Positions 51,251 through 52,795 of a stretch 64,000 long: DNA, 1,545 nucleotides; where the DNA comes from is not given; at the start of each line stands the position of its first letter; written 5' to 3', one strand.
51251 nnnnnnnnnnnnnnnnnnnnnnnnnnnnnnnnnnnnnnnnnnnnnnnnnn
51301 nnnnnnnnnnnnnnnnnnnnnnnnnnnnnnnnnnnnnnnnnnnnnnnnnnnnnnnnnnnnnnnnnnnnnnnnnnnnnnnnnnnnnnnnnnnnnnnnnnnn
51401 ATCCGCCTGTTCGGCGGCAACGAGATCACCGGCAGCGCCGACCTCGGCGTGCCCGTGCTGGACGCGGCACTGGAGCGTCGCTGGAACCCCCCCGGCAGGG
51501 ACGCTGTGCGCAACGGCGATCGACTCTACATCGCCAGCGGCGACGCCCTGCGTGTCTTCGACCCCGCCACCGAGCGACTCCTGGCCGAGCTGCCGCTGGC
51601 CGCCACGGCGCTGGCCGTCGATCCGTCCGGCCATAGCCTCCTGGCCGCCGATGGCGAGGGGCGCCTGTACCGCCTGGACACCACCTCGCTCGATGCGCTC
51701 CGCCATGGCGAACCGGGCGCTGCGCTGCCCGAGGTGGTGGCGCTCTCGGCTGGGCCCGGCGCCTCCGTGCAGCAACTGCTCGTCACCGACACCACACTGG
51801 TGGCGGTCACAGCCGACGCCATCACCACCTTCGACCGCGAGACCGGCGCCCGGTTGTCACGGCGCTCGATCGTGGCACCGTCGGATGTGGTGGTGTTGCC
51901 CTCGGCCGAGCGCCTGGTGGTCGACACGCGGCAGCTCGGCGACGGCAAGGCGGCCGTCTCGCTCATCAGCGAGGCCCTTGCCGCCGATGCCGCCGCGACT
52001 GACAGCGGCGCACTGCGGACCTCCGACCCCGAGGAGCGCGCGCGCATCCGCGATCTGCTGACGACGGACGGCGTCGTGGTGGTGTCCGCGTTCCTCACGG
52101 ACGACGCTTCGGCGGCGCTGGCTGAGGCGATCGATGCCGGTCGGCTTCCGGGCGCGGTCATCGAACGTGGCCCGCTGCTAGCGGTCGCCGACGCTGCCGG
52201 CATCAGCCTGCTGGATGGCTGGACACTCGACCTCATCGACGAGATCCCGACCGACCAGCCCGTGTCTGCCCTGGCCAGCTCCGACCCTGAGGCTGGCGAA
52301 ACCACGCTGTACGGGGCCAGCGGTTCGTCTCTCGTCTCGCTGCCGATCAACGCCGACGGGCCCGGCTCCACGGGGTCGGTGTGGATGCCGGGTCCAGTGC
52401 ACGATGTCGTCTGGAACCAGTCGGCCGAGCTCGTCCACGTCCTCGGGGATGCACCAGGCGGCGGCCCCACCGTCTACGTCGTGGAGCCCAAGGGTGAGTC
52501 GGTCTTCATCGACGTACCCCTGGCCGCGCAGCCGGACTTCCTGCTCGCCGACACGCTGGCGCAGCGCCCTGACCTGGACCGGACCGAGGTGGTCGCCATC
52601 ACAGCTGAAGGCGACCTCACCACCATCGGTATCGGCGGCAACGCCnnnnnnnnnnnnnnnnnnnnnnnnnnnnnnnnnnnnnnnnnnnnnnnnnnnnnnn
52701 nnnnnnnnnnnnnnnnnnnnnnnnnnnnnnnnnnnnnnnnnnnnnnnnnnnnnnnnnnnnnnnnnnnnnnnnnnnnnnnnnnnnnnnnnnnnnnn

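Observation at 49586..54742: Giant 1718-aa protein fusing two GT-C glycosyltransferases, with a ~410-aa insertion inside the PMT catalytic loop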

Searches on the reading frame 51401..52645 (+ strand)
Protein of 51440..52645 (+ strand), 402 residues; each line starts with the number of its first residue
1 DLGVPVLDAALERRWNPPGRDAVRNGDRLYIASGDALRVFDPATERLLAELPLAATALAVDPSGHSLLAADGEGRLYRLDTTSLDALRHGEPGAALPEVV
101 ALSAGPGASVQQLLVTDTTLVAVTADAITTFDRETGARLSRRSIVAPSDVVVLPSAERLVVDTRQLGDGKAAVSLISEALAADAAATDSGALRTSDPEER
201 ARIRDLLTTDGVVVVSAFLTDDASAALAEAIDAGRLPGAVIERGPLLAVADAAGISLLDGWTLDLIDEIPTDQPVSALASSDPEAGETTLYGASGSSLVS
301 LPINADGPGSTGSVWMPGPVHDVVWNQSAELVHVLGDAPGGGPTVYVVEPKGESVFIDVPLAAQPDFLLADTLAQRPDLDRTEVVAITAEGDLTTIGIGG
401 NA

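Call 8: search_protein_families(library=pfam, proteins=[window:51440-52645:+], max_evalue=10)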
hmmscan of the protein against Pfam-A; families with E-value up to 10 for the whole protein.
window:51440-52645:+ (402 aa): 1 family
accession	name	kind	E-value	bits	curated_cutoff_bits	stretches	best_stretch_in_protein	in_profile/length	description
PF02668.22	TauD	-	0.23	11.7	27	1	193-232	17-60/267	Taurine catabolism dioxygenase TauD, TfdA family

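Call 34: predict_structure(alignment_id=A2)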
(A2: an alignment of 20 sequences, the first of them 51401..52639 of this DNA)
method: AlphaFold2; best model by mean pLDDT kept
length: 413 residues; sequences in the alignment: 20
mean_pLDDT: 90.2   pTM: 0.89
mean pLDDT of the five models: 90.2, 89.7, 89.2, 88.3, 88.1
residues with pLDDT >= 90: 294; 70-90: 89; 50-70: 22; < 50: 8
segments of 3 or more residues with pLDDT < 50: 1-3, 202-206
pLDDT, mean of each block of 10 residues (from residue 1): 66 94 91 85 96 89 96 94 98 93 85 96 96 97 96 95 95 96 93 69 55 91 95 92 96 96 96 96 95 80 95 91 92 94 92 92 82 92 80 82 95 78
secondary structure, 60 per line:
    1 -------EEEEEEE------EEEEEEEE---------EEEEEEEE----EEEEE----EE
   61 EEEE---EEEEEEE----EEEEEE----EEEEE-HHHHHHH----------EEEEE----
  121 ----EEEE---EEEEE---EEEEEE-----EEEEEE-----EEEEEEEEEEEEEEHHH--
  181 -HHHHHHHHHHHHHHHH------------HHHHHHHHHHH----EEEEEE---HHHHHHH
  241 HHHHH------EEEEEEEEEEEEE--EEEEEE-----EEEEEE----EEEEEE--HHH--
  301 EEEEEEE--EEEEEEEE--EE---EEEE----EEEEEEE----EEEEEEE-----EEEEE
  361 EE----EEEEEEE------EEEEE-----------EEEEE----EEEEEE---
elements in order: E8-14 E21-28 E38-45 E50-54 E59-64 E68-74 E79-84 E89-93 H95-101 E112-116 E125-128 E132-136 E140-145 E151-156 E162-175 H182-197 H210-220 E225-230 H234-245 E252-264 E267-272 E278-283 E288-293 E301-307 E310-317 E325-328 E333-339 E344-350 E356-362 E367-373 E380-384 E396-400 E405-410
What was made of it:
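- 51422..52639 (+): Beta-propeller of about 7 blades inserted in external loop 1 (aa ~613-1018), with a helical sub-insert at aa ~787-850. AF2 pLDDT 90.2, pTM 0.89, 28-29 strands (call 34).
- On Seven-bladed beta-propeller (WD40/YVTN-like): AF2 pLDDT 90.2 with 28-29 strands (call 34).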

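Call 36: search_protein_representatives(alignment_id=A2)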
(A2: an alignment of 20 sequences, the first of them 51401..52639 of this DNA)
Query: 20 sequences, 397 profile positions. Proteins with E-value up to 0.001 (for the whole library): 1557; up to 1e-10: 355; up to 1e-30: 119. The best 150 are listed.
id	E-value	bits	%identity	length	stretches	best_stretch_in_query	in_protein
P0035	1.1e-152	525.3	-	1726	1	1-396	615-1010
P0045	1.2e-149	515.3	-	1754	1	1-397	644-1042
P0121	8.6e-147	505.9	-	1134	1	1-397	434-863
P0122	4.0e-144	497.1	-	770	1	1-397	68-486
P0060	5.2e-144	496.7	-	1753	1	1-397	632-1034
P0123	2.9e-136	471.2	-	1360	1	1-397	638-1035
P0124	3.9e-134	464.2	-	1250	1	1-397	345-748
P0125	2.7e-127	441.7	-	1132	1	1-396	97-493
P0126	1.3e-121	423.0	-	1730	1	1-397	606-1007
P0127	6.8e-121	420.6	-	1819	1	1-396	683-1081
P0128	3.4e-116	405.2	-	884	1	1-396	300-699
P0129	2.2e-112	392.6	-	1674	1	3-397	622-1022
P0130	1.8e-109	383.0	-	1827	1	3-396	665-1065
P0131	6.9e-109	381.1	-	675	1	1-396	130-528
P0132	1.6e-104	366.7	-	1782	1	1-396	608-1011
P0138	2.5e-94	333.2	-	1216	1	3-396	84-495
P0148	1.9e-78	280.9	-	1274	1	1-397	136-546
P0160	2.4e-64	234.4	-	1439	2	174-397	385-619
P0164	1.7e-59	218.5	-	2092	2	184-397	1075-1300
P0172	6.9e-56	206.6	-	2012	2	233-397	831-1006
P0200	1.0e-41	159.9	-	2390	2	284-397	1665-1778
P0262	1.3e-26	110.2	-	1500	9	37-95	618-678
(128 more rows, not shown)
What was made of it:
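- Tried and rejected: The representative search listed forms of about 1000-1300 aa (P0125, P0138, P0148, P0313; call 36).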

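Call 37: fold_search(model_id=the predicted structure, library=pdb)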
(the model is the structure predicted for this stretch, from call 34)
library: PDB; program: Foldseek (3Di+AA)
matches with E <= 10: 1880; with E <= 0.001: 1399
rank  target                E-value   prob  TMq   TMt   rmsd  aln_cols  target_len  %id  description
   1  9j87_C                6.9e-12  1.00  0.55  0.67   5.5       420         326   11  Structure of Receptor (released 2026-02-25)
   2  8gfv_B                9.1e-12  1.00  0.51  0.63   9.8       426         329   12  CryoEM structure of beta-2-adrenergic receptor in complex with GTP-bound Gs heterotrimer (transition intermediate #1 o (released 2024-03-06)
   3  8unz_B                1.0e-11  1.00  0.51  0.61   9.9       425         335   11  CryoEM structure of beta-2-adrenergic receptor in complex with GTP-bound Gs heterotrimer (Class O) (released 2024-03-06)
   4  3ah8_B                1.6e-11  1.00  0.50  0.60  10.6       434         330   12  Structure of heterotrimeric G protein Galpha-q beta gamma in complex with an inhibitor YM-254890 (released 2010-07-21)
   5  9ecj_D                2.2e-11  1.00  0.54  0.72   5.3       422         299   11  Human P2RY8 bound to S-geranylgeranyl-L-glutathione in complex with miniG13 (released 2025-11-05)
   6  5mzh_A                2.4e-11  1.00  0.52  0.52   8.5       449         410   10  Crystal structure of ODA16 from Chlamydomonas reinhardtii (released 2017-03-22)
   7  6eg8_B                2.8e-11  1.00  0.50  0.59   9.5       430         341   12  Structure of the GDP-bound Gs heterotrimer (released 2019-06-05)
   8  8wc4_B                3.0e-11  1.00  0.51  0.61   6.4       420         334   11  Cryo-EM structure of the ZH8651-bound mTAAR1-Gs complex (released 2023-12-27)
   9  8qeg_B                3.3e-11  1.00  0.48  0.59   9.6       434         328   11  Crystal structure of the G11 protein heterotrimer bound to YM-254890 inhibitor (released 2025-03-19)
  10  9xqc_C                3.5e-11  1.00  0.54  0.64   5.6       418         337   12  A composite Cryo-EM structure of GPR75 (released 2026-02-04)
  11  8wc3_B                3.9e-11  1.00  0.52  0.63   5.8       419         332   11  Cryo-EM structure of the SEP363856-bound mTAAR1-Gs complex (released 2023-12-27)
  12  7ld3_B                4.1e-11  1.00  0.50  0.60   6.8       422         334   12  Cryo-EM structure of the human adenosine A1 receptor-Gi2-protein complex bound to its endogenous agonist and an allost (released 2021-09-08)
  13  8emw_B                4.4e-11  1.00  0.51  0.62   5.8       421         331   10  Phospholipase C beta 3 (PLCb3) in complex with Gbg on liposomes (released 2023-05-24)
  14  2pbi_B                4.6e-11  1.00  0.56  0.66   5.3       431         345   10  The multifunctional nature of Gbeta5/RGS9 revealed from its crystal structure (released 2008-01-29)
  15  9m0r_B                5.1e-11  1.00  0.49  0.57  10.3       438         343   12  Structure of neuropeptide FF receptor 1 complex with NPVF (released 2025-07-23)
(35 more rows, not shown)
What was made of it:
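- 51422..52639 (+): Foldseek best hits are 7-bladed WD40/G-beta propellers, E ~1e-11 (call 37).
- On Seven-bladed beta-propeller (WD40/YVTN-like): 1399 PDB matches at E<=1e-3, led by 7-bladed G-beta propellers (call 37).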

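Call 46: find_homologous_proteins(query=P0148, max_evalue=1e-10)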
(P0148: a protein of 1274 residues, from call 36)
Query P0148 (1274 aa): 1008 proteins with E <= 1e-10 among 8000 candidates; the best 120 are listed.
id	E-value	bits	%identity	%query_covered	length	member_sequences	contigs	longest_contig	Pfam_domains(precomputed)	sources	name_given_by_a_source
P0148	0.0e+0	2785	100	100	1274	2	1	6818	PF02366.25,PF16192.11,PF13231.13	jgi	jgi:hypothetical protein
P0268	0.0e+0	2437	88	99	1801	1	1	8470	PF02366.25,PF16192.11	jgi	jgi:hypothetical protein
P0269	0.0e+0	2305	82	99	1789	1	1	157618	PF02366.25,PF16192.11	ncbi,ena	-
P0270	0.0e+0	2023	73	97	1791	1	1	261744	PF02366.25,PF16192.11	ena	-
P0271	0.0e+0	2002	73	97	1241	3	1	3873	PF02366.25,PF16192.11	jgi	jgi:hypothetical protein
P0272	0.0e+0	1950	69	100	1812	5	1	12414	PF02366.25,PF16192.11,PF13231.13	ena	-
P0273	0.0e+0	1936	69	98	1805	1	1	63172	PF02366.25,PF16192.11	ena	-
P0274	0.0e+0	1928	69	98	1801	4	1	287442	PF02366.25,PF16192.11,PF13231.13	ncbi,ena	-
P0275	0.0e+0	1917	69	96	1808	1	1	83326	PF02366.25,PF16192.11,PF13231.13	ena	-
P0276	0.0e+0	1908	69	99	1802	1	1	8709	PF02366.25,PF16192.11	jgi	jgi:hypothetical protein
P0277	0.0e+0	1904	69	96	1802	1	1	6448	PF02366.25,PF16192.11,PF13231.13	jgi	jgi:hypothetical protein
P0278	0.0e+0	1903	69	98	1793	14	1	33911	PF02366.25,PF16192.11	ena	-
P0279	0.0e+0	1902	68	98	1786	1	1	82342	PF02366.25,PF16192.11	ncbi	-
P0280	0.0e+0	1874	69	97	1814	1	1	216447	PF02366.25,PF16192.11,PF13231.13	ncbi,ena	-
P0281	0.0e+0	1871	69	97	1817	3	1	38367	PF02366.25,PF16192.11,PF13231.13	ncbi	-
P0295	0.0e+0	1692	63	97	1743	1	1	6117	PF13360.14,PF02366.25,PF16192.11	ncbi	ncbi:MAG: phospholipid carrier-dependent glycosyltransferase, partial [Chloroflexota bacterium]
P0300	0.0e+0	1665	62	97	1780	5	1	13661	PF02366.25,PF16192.11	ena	-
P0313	0.0e+0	1638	60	98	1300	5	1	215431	PF02366.25,PF16192.11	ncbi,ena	-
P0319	0.0e+0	1625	60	99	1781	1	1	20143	PF13360.14,PF02366.25,PF16192.11,PF13231.13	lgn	-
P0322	0.0e+0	1606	59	98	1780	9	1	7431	PF02366.25,PF16192.11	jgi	jgi:Dolichyl-phosphate-mannose-protein mannosyltransferase/C-terminal four TMM region of protein-O-m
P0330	0.0e+0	1576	59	99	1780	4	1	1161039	PF02366.25,PF16192.11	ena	-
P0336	0.0e+0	1538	58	99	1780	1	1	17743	PF02366.25,PF16192.11,PF13231.13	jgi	jgi:predicted membrane-bound dolichyl-phosphate-mannose-protein mannosyltransferase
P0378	0.0e+0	1285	51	97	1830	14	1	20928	PF02366.25,PF16192.11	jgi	jgi:hypothetical protein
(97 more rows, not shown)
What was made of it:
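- Tried and rejected: The nearest relatives of P0148 are 1780-1830-aa fusions (call 46).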

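Call 47: find_encoding_contigs(protein=P0313, flank=8000, max_places=1)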
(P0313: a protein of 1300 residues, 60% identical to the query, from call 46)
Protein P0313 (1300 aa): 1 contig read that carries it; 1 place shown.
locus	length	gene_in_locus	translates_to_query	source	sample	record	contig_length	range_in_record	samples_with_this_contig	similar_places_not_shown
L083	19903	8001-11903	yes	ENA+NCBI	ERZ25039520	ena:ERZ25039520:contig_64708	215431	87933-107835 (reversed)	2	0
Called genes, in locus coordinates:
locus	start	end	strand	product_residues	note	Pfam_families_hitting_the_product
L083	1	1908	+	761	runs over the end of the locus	-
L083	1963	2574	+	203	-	PF02577:BFN_dom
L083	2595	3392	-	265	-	PF00535:Glycos_transf_2, PF13641:Glyco_tranf_2_3 (weak)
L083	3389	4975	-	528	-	PF11028:TMEM260_N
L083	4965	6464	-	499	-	-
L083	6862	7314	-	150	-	-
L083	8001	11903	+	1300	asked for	PF02366:PMT, PF16192:PMT_4TMC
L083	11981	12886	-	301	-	PF13439:Glyco_transf_4 (faint), PF20706:GT4-conflict, PF00534:Glycos_transf_1, PF13692:Glyco_trans_1_4, PF13524:Glyco_trans_1_2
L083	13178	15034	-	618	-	PF03279:Lip_A_acyltrans, PF13263:PHP_C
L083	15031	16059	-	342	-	PF03279:Lip_A_acyltrans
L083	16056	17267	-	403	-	PF01658:Inos-1-P_synth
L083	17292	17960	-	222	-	PF01066:CDP-OH_P_transf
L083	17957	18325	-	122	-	PF01022:HTH_5, PF12840:HTH_20, PF13412:HTH_24 (weak)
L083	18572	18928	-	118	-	-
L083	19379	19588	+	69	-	-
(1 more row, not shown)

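Call 50: search_protein_families(library=pfam, proteins=[P0160, P0164, P0172, P0200, P0262], max_evalue=0.0001)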
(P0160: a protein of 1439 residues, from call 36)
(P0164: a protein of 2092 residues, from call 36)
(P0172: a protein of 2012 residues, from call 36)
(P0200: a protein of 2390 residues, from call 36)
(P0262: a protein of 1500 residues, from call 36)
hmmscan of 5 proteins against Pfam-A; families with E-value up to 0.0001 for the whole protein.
P0160 (1439 aa): 2 families
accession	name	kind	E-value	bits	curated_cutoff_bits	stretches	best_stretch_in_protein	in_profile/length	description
PF02366.24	PMT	-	1.4e-08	35.1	22.7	1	621-739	82-199/245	Dolichyl-phosphate-mannose-protein mannosyltransferase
PF16192.10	PMT_4TMC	-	2.1e-07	31.1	32.4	1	1037-1167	4-149/202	C-terminal four TMM region of protein-O-mannosyltransferase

P0164 (2092 aa): 2 families
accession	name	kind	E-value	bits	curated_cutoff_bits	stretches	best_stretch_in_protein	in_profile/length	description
PF02366.24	PMT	-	2.7e-09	37.4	22.7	1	1303-1423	83-199/245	Dolichyl-phosphate-mannose-protein mannosyltransferase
PF16192.10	PMT_4TMC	-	2.5e-08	34.1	32.4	1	1703-1830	4-147/202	C-terminal four TMM region of protein-O-mannosyltransferase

P0172 (2012 aa): 2 families
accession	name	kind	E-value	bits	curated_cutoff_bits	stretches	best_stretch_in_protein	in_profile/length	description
PF02366.24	PMT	-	3.1e-20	73.2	22.7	1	1006-1129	80-199/245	Dolichyl-phosphate-mannose-protein mannosyltransferase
PF13231.12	PMT_2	-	1.2e-09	39.1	26.1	1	1005-1143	18-145/160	Dolichyl-phosphate-mannose-protein mannosyltransferase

P0200 (2390 aa): 2 families
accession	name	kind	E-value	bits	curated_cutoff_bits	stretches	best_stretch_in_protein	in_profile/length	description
PF16192.10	PMT_4TMC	-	1.9e-15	57.3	32.4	1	2011-2173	4-187/202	C-terminal four TMM region of protein-O-mannosyltransferase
PF02366.24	PMT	-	4e-13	49.9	22.7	1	1778-1909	80-208/245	Dolichyl-phosphate-mannose-protein mannosyltransferase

P0262 (1500 aa): 44 families (the best 25 are shown)
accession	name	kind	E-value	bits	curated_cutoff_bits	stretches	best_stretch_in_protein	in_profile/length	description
PF25174.1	Beta-prop_THOC3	-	3.1e-127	423.7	305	6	651-918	6-270/272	THOC3 beta-propeller domain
PF25173.1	Beta-prop_WDR3_1st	-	3e-122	405.6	154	9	527-645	36-150/184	WDR3 first beta-propeller domain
PF00400.38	WD40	-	1.6e-96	313.1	27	6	1036-1071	4-39/39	WD domain, G-beta repeat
PF24814.1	WD40_Prp19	-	7.8e-74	248.7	320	6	801-973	35-211/281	Prp19 WD40 domain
PF24817.1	WD40_WDHD1_1st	-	2.4e-72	244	109.9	5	1044-1122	87-161/291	WDHD1 first WD40 domain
PF25172.1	Beta-prop_WDR3_2nd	-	4e-67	226.9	140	5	865-1117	2-245/293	WDR3 second beta-propeller domain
PF24807.1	WD40_CDC20-Fz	-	3.2e-63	214.2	200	4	530-740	61-278/292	CDC20/Fizzy WD40 domain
PF25175.1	Beta-prop_WDR5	-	5.2e-63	213.5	250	6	1024-1242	75-285/296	WDR5 beta-propeller domain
PF25391.1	WD40_Gbeta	-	8.1e-60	203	150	4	858-1071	139-340/340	G protein beta WD-40 repeat protein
PF25168.1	Beta-prop_WDR36-Utp21_2nd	-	5.4e-54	184.2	84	4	1189-1266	205-272/335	WDR36/Utp21 second beta-propeller domain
PF00069.31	Pkinase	-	1.6e-52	179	31.7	1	87-348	1-260/263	Protein kinase domain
PF25460.1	Beta-prop_Aladin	-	1.1e-47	163.3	171.1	3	679-788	102-214/340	Aladin seven-bladed propeller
PF24805.1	EIF3I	-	2.9e-46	158.6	200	3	1038-1121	47-130/324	EIF3I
PF23393.2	Beta-prop_WDR90_POC16_2nd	-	4e-43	148.1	60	0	1190-1244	230-286/291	WDR90/POC16, second beta-propeller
PF23414.1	Beta-prop_EML_2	-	1.7e-41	142.8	90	3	614-761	4-158/266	Echinoderm microtubule-associated protein second beta-propeller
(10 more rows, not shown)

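Call 55: find_encoding_contigs(protein=P0172, flank=10000, max_places=2)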
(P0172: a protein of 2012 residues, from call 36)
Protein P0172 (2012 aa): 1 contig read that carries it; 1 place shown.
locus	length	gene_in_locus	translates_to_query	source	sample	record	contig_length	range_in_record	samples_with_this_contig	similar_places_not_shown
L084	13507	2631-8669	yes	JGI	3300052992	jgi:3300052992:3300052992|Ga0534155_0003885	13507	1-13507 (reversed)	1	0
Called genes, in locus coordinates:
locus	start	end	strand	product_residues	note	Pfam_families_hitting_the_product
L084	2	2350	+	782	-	?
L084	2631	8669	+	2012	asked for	PF02366:PMT, PF13231:PMT_2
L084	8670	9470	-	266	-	PF00459:Inositol_P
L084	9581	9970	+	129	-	PF12680:SnoaL_2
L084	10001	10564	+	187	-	-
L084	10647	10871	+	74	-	-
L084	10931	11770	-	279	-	-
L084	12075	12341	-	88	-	-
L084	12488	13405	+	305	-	PF00892:EamA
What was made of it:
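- An inositol-monophosphatase-family gene follows the divergent variant P0172 (call 55).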

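Call 56: find_encoding_contigs(protein=P0200, flank=10000, max_places=2)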
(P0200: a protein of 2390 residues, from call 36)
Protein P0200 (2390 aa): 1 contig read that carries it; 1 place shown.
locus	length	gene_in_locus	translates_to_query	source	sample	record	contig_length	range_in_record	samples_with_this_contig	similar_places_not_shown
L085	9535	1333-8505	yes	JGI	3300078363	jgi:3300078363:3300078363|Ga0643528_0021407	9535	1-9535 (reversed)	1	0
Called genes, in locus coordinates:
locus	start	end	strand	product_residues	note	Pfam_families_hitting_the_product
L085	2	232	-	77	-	?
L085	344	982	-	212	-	-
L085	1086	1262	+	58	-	-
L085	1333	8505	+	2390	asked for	PF02366:PMT, PF16192:PMT_4TMC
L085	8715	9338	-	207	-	-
